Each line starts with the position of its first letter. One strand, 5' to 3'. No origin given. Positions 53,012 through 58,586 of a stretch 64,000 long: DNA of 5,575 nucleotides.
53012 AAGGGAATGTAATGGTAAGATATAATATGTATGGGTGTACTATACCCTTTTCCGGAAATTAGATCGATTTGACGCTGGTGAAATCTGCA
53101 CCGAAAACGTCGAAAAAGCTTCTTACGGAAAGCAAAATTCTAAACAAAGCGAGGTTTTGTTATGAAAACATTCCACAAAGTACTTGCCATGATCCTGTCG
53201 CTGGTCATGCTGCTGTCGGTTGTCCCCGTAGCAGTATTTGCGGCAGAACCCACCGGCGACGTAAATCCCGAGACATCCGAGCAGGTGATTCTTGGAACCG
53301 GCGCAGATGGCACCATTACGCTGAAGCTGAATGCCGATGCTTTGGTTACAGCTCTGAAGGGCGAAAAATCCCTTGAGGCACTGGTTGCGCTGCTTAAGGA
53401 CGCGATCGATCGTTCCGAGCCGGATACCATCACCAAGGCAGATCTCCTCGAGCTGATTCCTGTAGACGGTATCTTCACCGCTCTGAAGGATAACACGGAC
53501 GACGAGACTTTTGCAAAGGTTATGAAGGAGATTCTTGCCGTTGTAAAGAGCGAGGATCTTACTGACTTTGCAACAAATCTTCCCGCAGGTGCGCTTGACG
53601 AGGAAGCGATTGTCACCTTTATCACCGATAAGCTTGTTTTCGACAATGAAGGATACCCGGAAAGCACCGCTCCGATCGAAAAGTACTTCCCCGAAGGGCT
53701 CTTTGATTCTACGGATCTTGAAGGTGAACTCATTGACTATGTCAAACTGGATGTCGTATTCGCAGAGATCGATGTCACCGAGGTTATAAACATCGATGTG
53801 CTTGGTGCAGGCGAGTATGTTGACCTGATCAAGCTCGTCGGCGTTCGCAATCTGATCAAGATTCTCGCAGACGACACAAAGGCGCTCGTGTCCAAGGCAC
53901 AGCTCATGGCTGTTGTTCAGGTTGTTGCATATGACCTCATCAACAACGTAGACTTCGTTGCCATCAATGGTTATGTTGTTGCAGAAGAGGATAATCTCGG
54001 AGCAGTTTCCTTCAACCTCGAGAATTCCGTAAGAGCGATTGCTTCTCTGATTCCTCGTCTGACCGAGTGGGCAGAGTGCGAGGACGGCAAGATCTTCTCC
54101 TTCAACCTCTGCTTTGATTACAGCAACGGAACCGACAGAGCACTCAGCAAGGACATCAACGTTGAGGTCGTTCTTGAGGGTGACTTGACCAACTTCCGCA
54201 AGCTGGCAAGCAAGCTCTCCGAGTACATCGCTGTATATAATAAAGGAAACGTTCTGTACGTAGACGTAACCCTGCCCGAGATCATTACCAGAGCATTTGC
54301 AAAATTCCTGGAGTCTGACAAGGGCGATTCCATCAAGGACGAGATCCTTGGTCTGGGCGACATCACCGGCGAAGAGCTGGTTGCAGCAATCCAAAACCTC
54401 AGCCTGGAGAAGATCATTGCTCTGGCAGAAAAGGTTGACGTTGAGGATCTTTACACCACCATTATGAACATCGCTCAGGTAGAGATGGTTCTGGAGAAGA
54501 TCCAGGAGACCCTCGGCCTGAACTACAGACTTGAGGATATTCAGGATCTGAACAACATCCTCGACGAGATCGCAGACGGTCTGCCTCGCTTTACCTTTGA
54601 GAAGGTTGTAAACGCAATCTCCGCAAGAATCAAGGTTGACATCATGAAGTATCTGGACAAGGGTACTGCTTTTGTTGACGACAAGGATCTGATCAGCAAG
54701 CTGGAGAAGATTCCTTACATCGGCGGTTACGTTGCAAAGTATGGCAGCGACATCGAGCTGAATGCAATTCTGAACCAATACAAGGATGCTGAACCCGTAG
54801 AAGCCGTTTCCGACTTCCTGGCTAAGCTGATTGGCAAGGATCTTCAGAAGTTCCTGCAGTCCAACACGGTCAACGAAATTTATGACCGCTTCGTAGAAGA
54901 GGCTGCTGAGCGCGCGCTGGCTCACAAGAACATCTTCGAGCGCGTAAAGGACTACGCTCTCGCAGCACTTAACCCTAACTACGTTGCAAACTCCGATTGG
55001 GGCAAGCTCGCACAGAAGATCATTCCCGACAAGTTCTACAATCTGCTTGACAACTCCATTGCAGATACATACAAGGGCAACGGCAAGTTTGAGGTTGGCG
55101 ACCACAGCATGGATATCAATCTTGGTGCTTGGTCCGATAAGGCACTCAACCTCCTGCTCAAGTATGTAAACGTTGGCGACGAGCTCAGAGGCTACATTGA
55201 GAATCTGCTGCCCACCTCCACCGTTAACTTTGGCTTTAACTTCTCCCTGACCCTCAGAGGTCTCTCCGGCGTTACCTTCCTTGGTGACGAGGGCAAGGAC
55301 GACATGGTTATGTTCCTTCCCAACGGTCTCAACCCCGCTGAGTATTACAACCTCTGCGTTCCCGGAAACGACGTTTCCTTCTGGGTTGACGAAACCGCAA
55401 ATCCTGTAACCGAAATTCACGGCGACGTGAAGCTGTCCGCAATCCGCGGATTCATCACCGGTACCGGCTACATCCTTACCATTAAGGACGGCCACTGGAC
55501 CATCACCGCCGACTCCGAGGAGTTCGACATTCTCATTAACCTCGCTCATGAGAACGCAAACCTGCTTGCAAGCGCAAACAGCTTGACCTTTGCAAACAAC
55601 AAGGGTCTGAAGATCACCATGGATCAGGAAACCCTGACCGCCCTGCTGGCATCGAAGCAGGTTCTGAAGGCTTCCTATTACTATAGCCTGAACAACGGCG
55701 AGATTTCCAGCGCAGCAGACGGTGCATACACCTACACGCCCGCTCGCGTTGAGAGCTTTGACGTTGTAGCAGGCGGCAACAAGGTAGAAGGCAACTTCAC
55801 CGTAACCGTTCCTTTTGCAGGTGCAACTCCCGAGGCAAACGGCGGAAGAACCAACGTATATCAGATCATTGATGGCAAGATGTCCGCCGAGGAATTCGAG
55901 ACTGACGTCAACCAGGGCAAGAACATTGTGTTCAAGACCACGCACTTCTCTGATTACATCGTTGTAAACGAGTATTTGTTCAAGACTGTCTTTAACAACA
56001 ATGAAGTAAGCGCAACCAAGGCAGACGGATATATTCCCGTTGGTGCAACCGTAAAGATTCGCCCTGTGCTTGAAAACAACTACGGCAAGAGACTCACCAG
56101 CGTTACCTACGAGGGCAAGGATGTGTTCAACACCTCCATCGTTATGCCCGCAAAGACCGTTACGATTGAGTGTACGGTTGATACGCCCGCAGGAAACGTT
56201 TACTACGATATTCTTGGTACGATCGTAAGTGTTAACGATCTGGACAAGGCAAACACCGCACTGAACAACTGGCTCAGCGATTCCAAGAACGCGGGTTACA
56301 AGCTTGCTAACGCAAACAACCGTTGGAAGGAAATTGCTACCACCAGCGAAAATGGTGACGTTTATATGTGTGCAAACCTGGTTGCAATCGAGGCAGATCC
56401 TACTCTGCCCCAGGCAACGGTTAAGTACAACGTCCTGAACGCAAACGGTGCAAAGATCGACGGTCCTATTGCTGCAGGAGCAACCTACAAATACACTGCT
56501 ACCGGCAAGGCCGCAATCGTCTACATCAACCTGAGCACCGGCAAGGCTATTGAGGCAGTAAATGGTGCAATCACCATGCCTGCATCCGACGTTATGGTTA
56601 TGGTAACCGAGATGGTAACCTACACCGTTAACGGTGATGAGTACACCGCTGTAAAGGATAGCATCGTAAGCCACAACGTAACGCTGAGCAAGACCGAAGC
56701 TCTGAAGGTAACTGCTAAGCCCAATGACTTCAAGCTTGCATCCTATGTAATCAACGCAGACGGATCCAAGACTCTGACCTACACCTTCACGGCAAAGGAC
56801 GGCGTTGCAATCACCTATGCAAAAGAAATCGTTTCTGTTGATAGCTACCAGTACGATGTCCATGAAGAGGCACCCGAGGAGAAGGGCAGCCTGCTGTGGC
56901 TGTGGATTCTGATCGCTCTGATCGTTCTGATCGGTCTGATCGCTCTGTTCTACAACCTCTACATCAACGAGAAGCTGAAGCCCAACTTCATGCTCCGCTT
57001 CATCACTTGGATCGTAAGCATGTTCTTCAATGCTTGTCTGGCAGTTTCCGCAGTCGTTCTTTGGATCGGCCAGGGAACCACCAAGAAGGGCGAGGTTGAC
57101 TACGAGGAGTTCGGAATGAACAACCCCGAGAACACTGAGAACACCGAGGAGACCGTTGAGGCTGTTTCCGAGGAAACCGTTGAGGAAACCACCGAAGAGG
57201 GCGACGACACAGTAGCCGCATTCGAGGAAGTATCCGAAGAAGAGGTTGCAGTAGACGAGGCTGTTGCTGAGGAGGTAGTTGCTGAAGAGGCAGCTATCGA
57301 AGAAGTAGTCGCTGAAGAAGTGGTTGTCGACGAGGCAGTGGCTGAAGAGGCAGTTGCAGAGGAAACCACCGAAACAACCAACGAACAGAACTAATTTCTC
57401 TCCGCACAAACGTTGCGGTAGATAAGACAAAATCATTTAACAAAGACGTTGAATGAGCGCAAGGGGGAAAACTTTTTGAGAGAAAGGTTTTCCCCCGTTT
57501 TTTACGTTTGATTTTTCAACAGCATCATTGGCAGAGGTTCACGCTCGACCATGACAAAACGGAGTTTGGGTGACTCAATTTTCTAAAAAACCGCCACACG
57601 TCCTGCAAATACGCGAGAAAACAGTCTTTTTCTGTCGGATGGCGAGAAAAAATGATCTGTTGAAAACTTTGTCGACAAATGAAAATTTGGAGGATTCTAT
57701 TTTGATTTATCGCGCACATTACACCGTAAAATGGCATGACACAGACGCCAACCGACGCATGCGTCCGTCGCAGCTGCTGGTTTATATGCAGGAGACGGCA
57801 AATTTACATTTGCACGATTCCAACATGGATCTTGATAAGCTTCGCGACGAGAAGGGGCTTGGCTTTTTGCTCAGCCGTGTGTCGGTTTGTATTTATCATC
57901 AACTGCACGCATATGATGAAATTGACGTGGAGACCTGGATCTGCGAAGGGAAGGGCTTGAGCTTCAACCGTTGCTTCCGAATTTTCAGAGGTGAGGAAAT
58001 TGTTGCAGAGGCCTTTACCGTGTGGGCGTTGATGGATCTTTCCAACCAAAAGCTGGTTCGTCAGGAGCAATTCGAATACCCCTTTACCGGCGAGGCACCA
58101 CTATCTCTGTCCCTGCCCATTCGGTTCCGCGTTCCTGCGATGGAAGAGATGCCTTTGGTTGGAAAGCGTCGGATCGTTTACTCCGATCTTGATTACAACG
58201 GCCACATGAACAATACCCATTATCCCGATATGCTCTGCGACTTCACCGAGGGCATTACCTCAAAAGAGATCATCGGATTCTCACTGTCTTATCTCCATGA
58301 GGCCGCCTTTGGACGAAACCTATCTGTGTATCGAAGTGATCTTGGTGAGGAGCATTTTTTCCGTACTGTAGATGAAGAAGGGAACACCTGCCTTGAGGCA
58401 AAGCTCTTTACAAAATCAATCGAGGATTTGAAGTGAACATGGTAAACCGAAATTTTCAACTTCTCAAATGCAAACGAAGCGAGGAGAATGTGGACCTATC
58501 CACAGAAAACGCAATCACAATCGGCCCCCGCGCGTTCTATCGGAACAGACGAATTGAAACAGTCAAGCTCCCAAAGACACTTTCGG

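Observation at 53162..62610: Paralogous-architecture giant membrane-anchored proteins with poly-acidic E/A/V tails, driven by consensus promoters: candidate undescribed envelope module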

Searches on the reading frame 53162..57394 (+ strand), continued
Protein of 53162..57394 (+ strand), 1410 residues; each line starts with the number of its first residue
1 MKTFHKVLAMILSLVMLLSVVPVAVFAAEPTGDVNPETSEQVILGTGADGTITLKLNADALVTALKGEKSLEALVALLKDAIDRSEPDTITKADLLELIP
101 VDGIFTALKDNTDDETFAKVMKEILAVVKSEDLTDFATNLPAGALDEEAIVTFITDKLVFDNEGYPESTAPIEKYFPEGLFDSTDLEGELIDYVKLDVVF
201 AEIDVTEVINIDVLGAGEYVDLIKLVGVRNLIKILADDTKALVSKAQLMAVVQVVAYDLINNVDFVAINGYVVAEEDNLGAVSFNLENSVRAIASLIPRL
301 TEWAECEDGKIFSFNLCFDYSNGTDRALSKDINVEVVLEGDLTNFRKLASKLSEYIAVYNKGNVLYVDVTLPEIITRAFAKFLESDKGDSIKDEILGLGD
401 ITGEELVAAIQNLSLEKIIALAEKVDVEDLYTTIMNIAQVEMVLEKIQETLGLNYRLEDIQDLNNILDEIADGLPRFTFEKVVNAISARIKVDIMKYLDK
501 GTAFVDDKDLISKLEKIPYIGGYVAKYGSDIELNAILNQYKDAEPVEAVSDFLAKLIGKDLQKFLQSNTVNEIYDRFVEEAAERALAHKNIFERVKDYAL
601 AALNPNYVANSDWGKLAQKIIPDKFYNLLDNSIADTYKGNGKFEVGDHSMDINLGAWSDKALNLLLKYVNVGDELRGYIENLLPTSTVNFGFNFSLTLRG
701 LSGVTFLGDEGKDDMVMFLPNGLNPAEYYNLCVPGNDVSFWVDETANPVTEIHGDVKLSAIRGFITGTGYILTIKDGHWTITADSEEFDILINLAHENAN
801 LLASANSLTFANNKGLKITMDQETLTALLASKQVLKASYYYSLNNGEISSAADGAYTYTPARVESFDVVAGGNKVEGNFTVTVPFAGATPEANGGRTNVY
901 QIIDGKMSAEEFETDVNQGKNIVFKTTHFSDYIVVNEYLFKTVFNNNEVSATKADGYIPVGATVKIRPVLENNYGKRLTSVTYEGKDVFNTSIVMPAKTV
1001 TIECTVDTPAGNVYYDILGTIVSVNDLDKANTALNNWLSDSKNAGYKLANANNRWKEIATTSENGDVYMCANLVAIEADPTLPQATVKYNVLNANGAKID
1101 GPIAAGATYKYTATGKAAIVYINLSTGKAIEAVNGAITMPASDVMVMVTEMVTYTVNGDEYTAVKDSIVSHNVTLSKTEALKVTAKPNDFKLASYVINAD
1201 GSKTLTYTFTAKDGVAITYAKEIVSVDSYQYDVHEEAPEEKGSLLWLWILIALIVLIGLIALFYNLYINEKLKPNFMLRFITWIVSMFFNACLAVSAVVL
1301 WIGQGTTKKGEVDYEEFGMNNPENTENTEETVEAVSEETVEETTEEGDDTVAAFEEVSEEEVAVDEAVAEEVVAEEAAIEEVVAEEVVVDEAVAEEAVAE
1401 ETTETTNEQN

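Call 51: predict_structure(alignment_id=A2)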
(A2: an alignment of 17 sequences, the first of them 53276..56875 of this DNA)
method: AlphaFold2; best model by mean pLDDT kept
length: 1200 residues; sequences in the alignment: 17
mean_pLDDT: 67.2   pTM: 0.41
mean pLDDT of the five models: 67.2, 64.6, 62.4, 61.6, 60.8
residues with pLDDT >= 90: 41; 70-90: 546; 50-70: 408; < 50: 205
segments of 3 or more residues with pLDDT < 50: 1-5, 29-31, 358-373, 375-378, 397-439, 451-455, 475-490, 506-554, 582-587, 589-591, 630-632, 1039-1048, 1188-1200
pLDDT, mean of each block of 10 residues (from residue 1): 43 69 63 57 56 58 71 76 78 79 79 78 60 74 62 74 80 79 76 64 60 65 72 72 62 65 72 74 69 74 74 66 66 59 56 52 42 48 52 49 44 38 39 41 54 49 54 47 41 56 51 41 36 36 40 49 53 51 48 56 64 59 58 54 59 64 75 68 68 55 81 81 78 78 86 86 84 90 88 87 81 77 88 84 89 86 83 81 86 88 75 72 86 63 82 86 81 71 77 82 74 74 65 72 40 83 80 75 84 83 85 80 80 82 60 73 79 77 63 31
secondary structure, 60 per line:
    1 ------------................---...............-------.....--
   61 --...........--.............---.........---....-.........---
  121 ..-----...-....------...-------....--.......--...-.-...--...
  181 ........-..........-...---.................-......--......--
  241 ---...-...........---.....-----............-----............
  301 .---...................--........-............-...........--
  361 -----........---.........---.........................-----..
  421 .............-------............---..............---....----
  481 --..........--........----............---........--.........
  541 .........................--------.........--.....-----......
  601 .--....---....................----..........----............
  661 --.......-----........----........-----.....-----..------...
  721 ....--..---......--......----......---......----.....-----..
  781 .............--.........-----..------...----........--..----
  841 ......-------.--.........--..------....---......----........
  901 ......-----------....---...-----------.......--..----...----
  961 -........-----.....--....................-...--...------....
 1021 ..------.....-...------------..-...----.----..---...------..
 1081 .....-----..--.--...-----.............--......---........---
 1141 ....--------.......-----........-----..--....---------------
elements in order (helices of 4 or more, strands of 3 or more residues): E13-19 H20-28 H32-46 H54-58 H63-73 H76-88 H92-100 H109-117 E128-130 H132-135 H152-155 H158-164 H178-188 H190-199 H207-223 E225-230 E233-238 E244-246 H248-258 H262-266 E272-283 E289-301 H305-317 E318-323 E326-333 H335-346 H348-358 H366-373 H377-385 H389-413 H419-433 H441-452 H456-469 H473-476 H483-492 H495-502 H507-518 H522-529 H532-565 H574-582 H585-589 H595-598 E599-601 E604-607 E611-615 H616-630 H635-644 E649-660 E663-669 E675-682 H687-694 E700-704 E718-724 E732-737 E740-745 E750-755 H759-764 E769-773 E779-783 H784-793 E796-804 E818-820 E825-832 E841-846 E857-865 E876-879 E883-888 E893-906 E918-921 E925-927 E939-945 E954-956 E962-969 E975-979 E982-985 H986-1001 E1008-1010 E1017-1022 E1029-1033 E1035-1037 E1053-1055 E1070-1072 E1079-1085 E1098-1100 E1106-1118 E1121-1126 E1130-1137 E1141-1144 E1153-1159 E1165-1172 E1182-1185

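Call 53: fold_search(model_id=the predicted structure, library=pdb)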
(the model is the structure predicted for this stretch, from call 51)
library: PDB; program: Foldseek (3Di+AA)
matches with E <= 10: 925; with E <= 0.001: 2
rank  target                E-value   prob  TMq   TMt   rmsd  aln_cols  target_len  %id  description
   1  7yl6_B                3.4e-04  0.72  0.07  0.15  19.4       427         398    9  Cell surface protein YwfG protein complexed with alpha-1,2-mannobiose (released 2023-06-07)
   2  7yl4_B                6.3e-04  0.66  0.06  0.15  19.0       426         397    8  Cell surface protein YwfG protein (apo form) (released 2023-06-07)
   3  4dlo_A                1.2e-02  1.00  0.09  0.27   6.2       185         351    9  Crystal structure of the GAIN and HormR domains of brain angiogenesis inhibitor 3 (BAI3) (released 2012-02-22)
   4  4m00_A                1.2e-02  0.14  0.07  0.13  33.2       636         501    9  Crystal structure of the ligand binding region of staphylococcal adhesion SraP (released 2014-06-18)
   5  5xyr                  1.4e-02  0.07  0.04  0.04  29.8       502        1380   12  Crystal structure of a serine protease from Streptococcus species (released 2018-08-08)
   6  7edd                  2.8e-02  0.05  0.05  0.04  32.9       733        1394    9  Crystal structure of a serine protease from Streptococcus pyogenes (released 2021-05-12)
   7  7stz_C                1.1e-01  0.04  0.03  0.07  49.0       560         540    8  Crystal Structure of Human E-cadherin EC1-5 bound by mouse monoclonal antibody Fab mAb-1_19A11 (released 2022-01-26)
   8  7pv9_A                1.3e-01  0.41  0.05  0.15  15.2       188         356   10  Listeria monocytogene InlB (internalin B) residues 36-392 (internalin domain and B-repeat) (released 2022-01-26)
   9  9qr4_C                1.3e-01  0.08  0.03  0.07  22.7       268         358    8  InlB392_T336Y: T336Y variant of Listeria monocytogenes InlB (internalin B) residues 36-392 (released 2025-12-03)
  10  7nms                  1.9e-01  0.35  0.06  0.15  15.2       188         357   11  InlB392_T332E: T332E variant of Listeria monocytogenes InlB (internalin B) residues 36-392 (released 2022-01-26)
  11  9qr5                  4.1e-01  0.35  0.04  0.12   7.8        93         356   14  InlB392_V333E: V333E variant of Listeria monocytogenes InlB (internalin B) residues 36-392 (released 2025-11-26)
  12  3idm_B                4.4e-01  0.04  0.05  0.14  22.2       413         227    9  Crystal structure of the HIV-1 Cross Neutralizing Monoclonal Antibody 2F5 Fab' fragment in complex with gp41 Peptide a (released 2010-02-02)
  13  6qn8_E                5.1e-01  0.04  0.04  0.14  20.9       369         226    9  Structure of bovine anti-RSV Fab B13 (released 2019-05-29)
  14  5cfa_A                5.1e-01  0.02  0.04  0.10  24.3       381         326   12  Crystal structures of Bbp from Staphylococcus aureus with peptide ligand (released 2015-09-23)
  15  3idg_B                5.4e-01  0.04  0.05  0.14  22.2       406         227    9  Crystal structure of the HIV-1 Cross Neutralizing Monoclonal Antibody 2F5 in complex with gp41 Peptide ALDKWD (released 2010-03-02)
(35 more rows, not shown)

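Call 86: search_solved_structures(query=A2, max_evalue=1)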
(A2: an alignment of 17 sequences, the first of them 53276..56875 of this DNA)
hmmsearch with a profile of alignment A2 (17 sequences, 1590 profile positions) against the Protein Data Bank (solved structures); distinct sequences matched with E-value up to 1: 1.
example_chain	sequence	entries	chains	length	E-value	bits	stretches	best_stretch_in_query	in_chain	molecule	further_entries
3zgq_A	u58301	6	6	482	0.8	10.3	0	533-606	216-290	INTERFERON-INDUCED PROTEIN WITH TETRATRICOPEPTIDE REPEATS 5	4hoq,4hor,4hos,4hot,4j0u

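Call 88: search_protein_families(library=padloc, proteins=[window:53162-57394:+], max_evalue=0.01)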
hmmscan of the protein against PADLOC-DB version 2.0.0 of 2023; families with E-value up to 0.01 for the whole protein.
window:53162-57394:+ (1410 aa): 0 families

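Call 89: search_protein_families(library=phrogs, proteins=[window:53162-57394:+], max_evalue=0.01)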
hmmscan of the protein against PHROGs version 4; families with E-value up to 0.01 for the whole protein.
window:53162-57394:+ (1410 aa): 1 family
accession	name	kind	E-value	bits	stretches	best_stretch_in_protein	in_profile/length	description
phrog_5363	-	unknown function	0.0092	16.8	1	818-888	171-241/245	-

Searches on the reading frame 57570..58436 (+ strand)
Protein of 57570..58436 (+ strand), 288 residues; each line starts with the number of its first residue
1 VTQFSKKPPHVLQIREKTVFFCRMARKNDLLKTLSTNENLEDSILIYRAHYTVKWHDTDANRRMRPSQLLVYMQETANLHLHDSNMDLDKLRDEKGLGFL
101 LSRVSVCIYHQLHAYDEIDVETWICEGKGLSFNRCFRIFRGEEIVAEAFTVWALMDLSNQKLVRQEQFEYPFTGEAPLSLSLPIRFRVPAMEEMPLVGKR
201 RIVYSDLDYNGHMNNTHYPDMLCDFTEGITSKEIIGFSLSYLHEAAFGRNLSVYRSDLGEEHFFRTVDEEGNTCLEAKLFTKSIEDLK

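Call 3: search_protein_families(library=pfam, proteins=[window:57570-58436:+], max_evalue=0.1)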
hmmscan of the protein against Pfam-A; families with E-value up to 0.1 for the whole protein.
window:57570-58436:+ (288 aa): 3 families
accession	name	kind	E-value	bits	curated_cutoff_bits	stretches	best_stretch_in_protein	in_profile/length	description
PF13279.12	4HBT_2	-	1.1e-12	48.8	25.5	2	53-163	1-112/122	Thioesterase-like superfamily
PF01643.23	Acyl-ACP_TE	-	2.3e-12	47.2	23.7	1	46-164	3-122/131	Acyl-ACP thioesterase N-terminal domain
PF20791.3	Acyl-ACP_TE_C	-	1.1e-08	35.6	21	1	203-261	15-76/101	Acyl-ACP thioesterase C-terminal domain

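Call 4: search_protein_families(library=ncbifam, proteins=[window:57570-58436:+], max_evalue=0.1)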
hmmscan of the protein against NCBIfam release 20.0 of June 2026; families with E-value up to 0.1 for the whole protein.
window:57570-58436:+ (288 aa): 3 families
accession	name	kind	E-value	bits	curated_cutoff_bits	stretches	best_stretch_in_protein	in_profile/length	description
TIGR00051.1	TIGR00051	subfamily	1.6e-09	38.1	68.7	1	53-164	4-115/117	YbgC/FadM family acyl-CoA thioesterase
TIGR02799.1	thio_ybgC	equivalog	0.00018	21.8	141.35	1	50-161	4-115/126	tol-pal system-associated acyl-CoA thioesterase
NF005716.0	PRK07531.1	equivalog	0.0017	17.2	592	1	196-244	345-392/495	carnitine 3-dehydrogenase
